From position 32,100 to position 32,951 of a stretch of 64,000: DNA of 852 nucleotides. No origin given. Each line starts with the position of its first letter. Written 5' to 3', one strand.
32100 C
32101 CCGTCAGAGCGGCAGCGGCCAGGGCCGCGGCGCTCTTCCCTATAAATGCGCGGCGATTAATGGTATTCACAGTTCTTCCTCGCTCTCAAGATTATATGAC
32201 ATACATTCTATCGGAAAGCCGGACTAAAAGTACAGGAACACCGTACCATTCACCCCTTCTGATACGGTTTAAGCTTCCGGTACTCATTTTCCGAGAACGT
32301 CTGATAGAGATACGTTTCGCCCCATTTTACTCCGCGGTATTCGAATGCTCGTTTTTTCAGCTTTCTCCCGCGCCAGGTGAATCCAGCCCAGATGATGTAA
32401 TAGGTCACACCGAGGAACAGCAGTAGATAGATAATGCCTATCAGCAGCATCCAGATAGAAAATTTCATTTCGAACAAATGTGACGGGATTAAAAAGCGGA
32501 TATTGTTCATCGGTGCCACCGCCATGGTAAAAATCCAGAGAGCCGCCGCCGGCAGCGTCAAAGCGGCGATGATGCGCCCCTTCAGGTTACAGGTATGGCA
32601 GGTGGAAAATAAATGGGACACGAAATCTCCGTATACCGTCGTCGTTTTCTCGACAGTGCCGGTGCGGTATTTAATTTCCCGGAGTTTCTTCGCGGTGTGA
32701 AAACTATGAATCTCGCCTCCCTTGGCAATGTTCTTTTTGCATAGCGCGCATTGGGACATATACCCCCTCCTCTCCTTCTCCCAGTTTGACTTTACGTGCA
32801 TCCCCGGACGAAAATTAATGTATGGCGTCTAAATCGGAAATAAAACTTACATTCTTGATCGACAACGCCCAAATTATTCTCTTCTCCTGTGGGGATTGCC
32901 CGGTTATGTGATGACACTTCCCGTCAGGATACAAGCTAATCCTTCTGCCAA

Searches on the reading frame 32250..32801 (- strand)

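Call 74: search_protein_families(library=pfam, proteins=[window:32250-32801:-], max_evalue=0.00001)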
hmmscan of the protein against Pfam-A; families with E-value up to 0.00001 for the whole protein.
window:32250-32801:- (183 aa): 0 families

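Call 90: search_protein_families(library=pfam, proteins=[window:32250-32801:-], max_evalue=0.01)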
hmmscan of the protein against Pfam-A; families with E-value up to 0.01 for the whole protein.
window:32250-32801:- (183 aa): 1 family
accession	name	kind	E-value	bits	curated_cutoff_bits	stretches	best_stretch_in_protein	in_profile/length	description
PF04570.20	zf-FLZ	-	0.00071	19.4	23.4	1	8-32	6-30/54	zinc-finger of the FCS-type, C2-C2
